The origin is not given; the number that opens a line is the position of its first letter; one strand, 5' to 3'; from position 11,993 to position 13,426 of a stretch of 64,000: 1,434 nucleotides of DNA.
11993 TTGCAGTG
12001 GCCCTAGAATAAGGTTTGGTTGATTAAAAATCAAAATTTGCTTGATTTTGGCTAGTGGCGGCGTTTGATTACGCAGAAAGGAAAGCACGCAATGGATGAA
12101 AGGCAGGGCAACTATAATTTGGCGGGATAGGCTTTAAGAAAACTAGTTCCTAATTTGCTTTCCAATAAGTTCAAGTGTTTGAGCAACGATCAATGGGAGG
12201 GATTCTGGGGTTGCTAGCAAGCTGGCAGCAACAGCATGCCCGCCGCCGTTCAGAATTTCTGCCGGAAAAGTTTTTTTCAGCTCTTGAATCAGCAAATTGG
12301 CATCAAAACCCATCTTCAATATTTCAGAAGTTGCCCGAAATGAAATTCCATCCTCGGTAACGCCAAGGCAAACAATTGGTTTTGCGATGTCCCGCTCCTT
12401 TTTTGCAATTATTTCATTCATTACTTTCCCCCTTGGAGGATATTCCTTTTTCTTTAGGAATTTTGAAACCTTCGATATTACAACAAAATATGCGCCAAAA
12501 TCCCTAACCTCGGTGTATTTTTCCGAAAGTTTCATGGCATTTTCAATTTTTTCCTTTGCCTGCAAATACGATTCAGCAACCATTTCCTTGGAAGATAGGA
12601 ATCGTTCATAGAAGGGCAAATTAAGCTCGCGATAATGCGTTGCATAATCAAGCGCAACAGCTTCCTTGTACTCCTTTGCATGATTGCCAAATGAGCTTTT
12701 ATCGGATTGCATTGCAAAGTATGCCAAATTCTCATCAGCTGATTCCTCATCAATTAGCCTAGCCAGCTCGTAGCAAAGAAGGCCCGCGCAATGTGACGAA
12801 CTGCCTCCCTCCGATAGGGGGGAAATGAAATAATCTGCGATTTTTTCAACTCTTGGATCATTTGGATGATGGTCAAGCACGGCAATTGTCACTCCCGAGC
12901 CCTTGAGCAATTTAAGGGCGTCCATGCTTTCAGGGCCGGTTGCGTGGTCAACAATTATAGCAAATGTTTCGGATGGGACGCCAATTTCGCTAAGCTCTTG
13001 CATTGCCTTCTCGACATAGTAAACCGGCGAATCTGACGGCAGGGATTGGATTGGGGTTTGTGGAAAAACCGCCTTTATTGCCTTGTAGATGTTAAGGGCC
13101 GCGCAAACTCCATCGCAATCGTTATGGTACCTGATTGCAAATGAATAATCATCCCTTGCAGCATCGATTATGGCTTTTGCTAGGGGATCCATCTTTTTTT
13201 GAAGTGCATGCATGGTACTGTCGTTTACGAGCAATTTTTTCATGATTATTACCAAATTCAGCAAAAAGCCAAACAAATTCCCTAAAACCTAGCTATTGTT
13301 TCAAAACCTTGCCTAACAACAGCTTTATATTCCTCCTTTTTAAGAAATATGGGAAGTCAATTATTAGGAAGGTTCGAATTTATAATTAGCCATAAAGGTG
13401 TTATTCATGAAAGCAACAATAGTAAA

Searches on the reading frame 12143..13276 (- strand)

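Call 100: search_protein_families(library=pfam, proteins=[window:12143-13276:-], max_evalue=0.0001)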
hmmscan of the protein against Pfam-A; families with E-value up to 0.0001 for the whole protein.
window:12143-13276:- (377 aa): 2 families
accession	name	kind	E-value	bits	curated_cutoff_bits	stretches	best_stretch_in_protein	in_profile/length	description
PF01368.27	DHH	-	1e-09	39.2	28.1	1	48-178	4-108/125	DHH family, N-terminal domain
PF02272.25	DHHA1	-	3.1e-05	24.8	25.9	1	283-369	15-98/102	DHHA1 domain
